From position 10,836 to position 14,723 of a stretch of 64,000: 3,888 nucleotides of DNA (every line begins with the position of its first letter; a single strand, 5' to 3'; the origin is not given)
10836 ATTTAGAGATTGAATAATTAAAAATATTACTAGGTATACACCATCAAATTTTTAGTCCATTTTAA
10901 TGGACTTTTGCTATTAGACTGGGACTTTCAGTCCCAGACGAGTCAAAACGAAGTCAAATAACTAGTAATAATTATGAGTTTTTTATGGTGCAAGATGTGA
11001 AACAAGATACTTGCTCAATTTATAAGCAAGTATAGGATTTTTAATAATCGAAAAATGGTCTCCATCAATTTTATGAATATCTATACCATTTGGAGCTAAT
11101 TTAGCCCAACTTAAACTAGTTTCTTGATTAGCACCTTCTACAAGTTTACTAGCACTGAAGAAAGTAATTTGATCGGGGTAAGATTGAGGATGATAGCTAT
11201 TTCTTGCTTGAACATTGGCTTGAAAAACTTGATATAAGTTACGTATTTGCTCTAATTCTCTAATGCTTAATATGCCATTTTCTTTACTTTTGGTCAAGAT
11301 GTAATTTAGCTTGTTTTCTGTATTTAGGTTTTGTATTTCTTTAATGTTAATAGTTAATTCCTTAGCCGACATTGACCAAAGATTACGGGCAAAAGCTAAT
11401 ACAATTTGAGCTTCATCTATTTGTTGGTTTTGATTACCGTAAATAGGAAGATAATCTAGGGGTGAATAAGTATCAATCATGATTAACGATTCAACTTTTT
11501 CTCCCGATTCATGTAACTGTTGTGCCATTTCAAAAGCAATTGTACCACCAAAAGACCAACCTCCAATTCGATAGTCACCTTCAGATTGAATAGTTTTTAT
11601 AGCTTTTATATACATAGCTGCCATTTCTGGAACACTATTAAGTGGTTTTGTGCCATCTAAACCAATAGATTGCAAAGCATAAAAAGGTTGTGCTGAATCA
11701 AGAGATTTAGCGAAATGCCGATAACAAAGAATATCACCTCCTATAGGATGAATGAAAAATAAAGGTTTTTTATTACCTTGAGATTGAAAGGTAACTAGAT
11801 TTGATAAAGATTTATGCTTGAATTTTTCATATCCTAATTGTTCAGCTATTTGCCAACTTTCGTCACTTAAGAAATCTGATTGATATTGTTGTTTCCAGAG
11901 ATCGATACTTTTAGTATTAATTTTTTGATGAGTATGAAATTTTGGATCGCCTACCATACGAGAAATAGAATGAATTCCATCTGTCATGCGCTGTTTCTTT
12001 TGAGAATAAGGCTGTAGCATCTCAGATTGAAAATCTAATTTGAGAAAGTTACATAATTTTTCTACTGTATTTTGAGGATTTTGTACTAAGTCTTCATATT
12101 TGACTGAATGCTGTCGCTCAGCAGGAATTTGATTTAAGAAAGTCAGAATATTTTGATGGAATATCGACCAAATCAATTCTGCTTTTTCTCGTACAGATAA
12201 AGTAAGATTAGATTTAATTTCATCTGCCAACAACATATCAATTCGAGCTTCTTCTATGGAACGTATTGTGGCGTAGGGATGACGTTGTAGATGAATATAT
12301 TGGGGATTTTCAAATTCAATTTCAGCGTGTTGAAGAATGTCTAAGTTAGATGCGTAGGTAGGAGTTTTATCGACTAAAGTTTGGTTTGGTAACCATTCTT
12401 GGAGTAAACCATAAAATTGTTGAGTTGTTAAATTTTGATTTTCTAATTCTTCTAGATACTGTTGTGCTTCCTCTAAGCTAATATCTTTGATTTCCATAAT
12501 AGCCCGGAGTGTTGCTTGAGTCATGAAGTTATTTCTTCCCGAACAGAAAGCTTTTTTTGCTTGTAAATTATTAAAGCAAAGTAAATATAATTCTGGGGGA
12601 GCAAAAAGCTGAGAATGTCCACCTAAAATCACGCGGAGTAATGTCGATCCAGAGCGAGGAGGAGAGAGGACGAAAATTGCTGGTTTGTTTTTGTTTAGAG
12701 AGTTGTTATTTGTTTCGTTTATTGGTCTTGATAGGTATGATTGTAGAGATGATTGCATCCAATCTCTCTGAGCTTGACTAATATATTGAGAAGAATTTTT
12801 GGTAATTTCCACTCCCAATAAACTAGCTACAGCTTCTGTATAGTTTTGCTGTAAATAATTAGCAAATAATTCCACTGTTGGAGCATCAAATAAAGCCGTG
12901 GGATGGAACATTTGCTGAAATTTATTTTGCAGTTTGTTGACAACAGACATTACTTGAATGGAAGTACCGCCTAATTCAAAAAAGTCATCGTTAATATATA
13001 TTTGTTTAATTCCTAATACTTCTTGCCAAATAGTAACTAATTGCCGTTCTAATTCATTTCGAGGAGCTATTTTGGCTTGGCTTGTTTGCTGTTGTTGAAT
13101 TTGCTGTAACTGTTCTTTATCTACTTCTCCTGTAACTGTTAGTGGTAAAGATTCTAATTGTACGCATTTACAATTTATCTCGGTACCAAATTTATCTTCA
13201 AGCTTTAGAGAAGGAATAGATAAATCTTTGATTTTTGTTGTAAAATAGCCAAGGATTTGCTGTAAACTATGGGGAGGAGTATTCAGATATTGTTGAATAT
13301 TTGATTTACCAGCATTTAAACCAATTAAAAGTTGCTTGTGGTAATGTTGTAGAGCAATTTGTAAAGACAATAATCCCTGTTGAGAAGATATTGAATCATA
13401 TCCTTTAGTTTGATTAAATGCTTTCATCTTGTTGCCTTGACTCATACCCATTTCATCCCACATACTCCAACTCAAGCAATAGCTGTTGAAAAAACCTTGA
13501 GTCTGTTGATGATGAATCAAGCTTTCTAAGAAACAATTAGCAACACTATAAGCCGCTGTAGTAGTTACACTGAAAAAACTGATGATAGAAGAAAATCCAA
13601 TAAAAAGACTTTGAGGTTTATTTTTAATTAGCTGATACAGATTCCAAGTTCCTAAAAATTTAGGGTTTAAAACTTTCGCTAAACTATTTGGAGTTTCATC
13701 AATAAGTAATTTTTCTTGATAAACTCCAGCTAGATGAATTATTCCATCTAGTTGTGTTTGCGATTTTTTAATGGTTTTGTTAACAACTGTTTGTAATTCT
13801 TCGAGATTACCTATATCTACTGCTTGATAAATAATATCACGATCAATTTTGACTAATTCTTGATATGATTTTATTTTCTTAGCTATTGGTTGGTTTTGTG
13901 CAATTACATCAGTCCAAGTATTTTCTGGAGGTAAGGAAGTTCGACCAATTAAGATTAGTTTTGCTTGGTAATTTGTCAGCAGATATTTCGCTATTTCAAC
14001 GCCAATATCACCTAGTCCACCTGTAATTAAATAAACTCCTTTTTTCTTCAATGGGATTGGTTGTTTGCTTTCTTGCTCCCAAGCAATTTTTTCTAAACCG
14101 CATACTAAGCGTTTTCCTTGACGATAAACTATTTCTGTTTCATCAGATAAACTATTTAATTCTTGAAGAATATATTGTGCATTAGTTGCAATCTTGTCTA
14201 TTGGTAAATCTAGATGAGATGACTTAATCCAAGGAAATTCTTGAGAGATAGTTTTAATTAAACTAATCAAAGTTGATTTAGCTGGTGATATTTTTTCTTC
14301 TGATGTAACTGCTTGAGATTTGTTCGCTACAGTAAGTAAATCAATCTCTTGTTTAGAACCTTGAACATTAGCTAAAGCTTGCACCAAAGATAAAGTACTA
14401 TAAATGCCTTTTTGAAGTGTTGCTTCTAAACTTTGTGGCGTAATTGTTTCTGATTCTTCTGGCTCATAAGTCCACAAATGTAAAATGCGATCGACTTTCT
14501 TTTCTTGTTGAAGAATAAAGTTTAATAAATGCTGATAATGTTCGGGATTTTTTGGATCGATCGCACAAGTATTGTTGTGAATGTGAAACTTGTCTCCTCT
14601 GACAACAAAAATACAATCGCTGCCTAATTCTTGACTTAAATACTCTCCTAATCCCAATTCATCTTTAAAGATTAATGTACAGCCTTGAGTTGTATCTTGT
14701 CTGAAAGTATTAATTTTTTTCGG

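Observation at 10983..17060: Self-contained A-KR-T-sulfotransferase-TE protein: candidate one-enzyme pathway to a sulfated hydroxy acid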

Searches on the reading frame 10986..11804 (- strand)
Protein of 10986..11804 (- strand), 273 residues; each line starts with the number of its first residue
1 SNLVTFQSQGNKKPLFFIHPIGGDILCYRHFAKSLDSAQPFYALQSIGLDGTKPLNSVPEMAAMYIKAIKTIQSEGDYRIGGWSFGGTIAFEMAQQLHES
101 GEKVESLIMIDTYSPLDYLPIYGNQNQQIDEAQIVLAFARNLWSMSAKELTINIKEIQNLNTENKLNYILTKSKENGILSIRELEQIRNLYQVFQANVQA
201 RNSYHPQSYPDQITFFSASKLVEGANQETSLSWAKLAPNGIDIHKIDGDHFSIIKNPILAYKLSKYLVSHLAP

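Call 10: search_solved_structures(query=window:10986-11804:-, max_evalue=1, show_alignments=2)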
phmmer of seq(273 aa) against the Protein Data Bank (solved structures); distinct sequences matched with E-value up to 1: 49.
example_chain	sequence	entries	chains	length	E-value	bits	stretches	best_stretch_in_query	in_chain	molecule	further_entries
4zxh_A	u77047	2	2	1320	1.2e-31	113.4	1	11-254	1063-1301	ABBFA_003403 | Tyrocidine synthetase 3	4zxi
7crn_A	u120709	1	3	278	5.5e-19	71.9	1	4-139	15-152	Non-ribosomal peptide synthetase 4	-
7dxo_A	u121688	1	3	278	1.4e-18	70.5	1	4-139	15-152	Non-ribosomal peptide synthetase 4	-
9f7b_A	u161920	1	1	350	4.3e-18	69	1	6-146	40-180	3-hydroxyacyl-[acyl-carrier-protein] dehydratase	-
3tjm_A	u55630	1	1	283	1.4e-16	64.1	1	9-255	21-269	Fatty acid synthase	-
2vz8_A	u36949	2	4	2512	1.9e-16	63.5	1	9-256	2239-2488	FATTY ACID SYNTHASE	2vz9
4z49_A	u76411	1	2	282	3.1e-16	62.9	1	9-254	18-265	Fatty acid synthase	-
7mhd_A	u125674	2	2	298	3.6e-16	62.7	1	9-255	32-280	Fatty acid synthase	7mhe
1xkt_A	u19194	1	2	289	3.7e-16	62.6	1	9-254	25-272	fatty acid synthase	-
2px6_A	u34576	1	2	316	4.3e-16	62.4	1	9-255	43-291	Thioesterase domain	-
7r0x_A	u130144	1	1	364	1.1e-14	57.8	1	13-239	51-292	Polyketide synthase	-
6ojc_A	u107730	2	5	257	1.4e-14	57.5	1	14-129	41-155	NocB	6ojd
9b80_A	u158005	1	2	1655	1.9e-14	57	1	9-111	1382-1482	Fatty acid synthase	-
8eyi_E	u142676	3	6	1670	2e-14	57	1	9-111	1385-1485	Fatty acid synthase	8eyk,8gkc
8vf7_A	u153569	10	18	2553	4.3e-14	55.9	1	9-111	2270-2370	Fatty acid synthase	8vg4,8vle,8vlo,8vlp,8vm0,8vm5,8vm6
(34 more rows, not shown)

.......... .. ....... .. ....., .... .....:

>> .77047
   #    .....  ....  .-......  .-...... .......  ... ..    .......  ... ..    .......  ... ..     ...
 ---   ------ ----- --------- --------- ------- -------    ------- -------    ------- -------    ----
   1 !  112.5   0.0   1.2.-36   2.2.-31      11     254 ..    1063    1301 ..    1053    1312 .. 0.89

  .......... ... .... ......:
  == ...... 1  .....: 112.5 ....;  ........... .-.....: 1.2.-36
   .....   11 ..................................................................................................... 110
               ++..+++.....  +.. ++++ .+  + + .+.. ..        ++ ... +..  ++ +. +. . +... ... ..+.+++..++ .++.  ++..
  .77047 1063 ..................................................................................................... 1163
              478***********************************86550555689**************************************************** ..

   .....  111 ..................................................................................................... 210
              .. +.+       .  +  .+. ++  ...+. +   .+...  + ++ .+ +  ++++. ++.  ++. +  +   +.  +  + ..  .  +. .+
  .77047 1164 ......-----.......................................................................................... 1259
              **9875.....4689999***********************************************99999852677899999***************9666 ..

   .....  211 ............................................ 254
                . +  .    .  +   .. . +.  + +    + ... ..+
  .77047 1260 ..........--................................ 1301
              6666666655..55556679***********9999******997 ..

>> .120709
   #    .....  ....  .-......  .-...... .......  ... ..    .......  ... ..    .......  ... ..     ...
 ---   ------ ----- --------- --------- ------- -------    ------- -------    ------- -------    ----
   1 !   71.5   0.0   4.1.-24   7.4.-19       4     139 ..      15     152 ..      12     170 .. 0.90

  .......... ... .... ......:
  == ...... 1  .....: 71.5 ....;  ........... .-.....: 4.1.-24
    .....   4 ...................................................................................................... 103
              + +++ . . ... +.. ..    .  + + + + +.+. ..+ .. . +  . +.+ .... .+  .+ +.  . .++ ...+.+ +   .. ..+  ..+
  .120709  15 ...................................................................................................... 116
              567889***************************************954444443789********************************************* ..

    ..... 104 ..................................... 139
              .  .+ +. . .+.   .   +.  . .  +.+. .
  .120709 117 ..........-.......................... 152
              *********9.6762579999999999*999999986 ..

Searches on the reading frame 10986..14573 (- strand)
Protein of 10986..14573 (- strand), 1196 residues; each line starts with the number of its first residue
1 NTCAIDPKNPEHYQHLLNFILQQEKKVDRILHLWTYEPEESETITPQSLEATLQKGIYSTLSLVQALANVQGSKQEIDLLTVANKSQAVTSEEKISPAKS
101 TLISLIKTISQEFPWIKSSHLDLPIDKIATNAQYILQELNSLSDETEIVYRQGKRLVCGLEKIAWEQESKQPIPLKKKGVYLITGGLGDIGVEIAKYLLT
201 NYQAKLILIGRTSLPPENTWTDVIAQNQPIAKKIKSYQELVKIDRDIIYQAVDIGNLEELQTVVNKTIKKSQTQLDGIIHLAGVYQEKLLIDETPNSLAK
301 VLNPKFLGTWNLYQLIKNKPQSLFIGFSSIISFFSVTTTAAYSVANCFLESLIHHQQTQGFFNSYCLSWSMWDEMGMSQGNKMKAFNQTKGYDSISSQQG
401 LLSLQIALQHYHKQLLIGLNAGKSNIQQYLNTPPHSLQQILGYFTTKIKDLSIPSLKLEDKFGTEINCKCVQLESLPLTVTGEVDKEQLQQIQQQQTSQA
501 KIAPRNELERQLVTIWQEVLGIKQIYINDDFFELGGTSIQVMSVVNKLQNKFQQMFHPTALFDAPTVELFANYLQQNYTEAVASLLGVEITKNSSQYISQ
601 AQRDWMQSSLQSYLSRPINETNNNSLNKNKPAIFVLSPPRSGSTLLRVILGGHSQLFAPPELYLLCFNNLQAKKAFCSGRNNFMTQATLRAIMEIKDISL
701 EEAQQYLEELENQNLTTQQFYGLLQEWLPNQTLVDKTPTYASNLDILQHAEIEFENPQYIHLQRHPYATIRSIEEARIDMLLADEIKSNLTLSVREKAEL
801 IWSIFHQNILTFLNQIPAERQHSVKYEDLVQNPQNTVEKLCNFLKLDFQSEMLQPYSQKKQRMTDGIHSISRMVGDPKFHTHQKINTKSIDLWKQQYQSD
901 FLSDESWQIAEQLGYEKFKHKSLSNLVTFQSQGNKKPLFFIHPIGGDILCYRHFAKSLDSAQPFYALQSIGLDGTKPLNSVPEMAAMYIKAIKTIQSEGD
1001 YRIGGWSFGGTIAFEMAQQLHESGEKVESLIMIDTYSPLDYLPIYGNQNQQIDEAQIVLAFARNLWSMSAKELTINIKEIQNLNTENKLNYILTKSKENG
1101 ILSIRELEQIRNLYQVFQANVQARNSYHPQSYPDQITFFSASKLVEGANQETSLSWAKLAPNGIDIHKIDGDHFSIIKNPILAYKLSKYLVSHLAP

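Call 77: search_protein_representatives(protein=window:10986-14573:-)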
Query: 1196 residues. Proteins with E-value up to 0.001 (for the whole library): 136369; up to 1e-10: 70329; up to 1e-30: 19590. The best 150 are listed.
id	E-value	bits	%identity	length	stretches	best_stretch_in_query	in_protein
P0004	0.0e+00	1089.0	43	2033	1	2-1190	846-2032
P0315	1.0e-267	907.6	42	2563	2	469-1177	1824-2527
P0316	4.6e-267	905.5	38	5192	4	470-1177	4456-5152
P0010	8.1e-254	861.6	39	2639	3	4-917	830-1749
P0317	6.8e-239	812.2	28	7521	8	46-577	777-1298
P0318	8.0e-235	798.7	38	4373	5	470-917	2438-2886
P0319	3.6e-234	796.5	42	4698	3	470-917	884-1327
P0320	3.6e-224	763.4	42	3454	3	471-941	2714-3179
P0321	1.2e-223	761.6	37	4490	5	4-587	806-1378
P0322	2.3e-221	754.1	31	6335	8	5-431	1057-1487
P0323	2.4e-199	681.2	37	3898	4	3-595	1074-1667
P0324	7.5e-198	676.3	40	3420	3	501-917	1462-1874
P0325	8.6e-194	662.8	41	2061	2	470-1008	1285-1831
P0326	1.8e-192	658.5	38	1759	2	26-921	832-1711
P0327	2.8e-192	657.8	43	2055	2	4-571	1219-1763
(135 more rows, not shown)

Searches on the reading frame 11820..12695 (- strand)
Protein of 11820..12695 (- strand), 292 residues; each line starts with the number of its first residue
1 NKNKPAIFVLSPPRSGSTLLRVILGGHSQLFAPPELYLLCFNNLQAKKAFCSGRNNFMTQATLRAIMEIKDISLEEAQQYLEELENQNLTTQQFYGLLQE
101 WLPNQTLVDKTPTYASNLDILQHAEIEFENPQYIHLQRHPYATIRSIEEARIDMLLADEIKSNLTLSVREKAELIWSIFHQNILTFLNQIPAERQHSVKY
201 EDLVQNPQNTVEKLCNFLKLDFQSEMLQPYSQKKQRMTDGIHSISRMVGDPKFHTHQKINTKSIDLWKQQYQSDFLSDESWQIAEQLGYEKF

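Call 37: search_solved_structures(query=window:11820-12695:-, max_evalue=0.001, show_alignments=2)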
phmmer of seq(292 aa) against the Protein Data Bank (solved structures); distinct sequences matched with E-value up to 0.001: 2.
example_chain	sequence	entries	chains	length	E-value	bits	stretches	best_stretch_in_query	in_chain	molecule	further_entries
4gbm_A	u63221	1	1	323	3.3e-68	233.2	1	6-290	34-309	CurM Sulfotransferase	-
4gox_A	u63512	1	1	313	4.4e-55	190.2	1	4-290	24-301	Polyketide synthase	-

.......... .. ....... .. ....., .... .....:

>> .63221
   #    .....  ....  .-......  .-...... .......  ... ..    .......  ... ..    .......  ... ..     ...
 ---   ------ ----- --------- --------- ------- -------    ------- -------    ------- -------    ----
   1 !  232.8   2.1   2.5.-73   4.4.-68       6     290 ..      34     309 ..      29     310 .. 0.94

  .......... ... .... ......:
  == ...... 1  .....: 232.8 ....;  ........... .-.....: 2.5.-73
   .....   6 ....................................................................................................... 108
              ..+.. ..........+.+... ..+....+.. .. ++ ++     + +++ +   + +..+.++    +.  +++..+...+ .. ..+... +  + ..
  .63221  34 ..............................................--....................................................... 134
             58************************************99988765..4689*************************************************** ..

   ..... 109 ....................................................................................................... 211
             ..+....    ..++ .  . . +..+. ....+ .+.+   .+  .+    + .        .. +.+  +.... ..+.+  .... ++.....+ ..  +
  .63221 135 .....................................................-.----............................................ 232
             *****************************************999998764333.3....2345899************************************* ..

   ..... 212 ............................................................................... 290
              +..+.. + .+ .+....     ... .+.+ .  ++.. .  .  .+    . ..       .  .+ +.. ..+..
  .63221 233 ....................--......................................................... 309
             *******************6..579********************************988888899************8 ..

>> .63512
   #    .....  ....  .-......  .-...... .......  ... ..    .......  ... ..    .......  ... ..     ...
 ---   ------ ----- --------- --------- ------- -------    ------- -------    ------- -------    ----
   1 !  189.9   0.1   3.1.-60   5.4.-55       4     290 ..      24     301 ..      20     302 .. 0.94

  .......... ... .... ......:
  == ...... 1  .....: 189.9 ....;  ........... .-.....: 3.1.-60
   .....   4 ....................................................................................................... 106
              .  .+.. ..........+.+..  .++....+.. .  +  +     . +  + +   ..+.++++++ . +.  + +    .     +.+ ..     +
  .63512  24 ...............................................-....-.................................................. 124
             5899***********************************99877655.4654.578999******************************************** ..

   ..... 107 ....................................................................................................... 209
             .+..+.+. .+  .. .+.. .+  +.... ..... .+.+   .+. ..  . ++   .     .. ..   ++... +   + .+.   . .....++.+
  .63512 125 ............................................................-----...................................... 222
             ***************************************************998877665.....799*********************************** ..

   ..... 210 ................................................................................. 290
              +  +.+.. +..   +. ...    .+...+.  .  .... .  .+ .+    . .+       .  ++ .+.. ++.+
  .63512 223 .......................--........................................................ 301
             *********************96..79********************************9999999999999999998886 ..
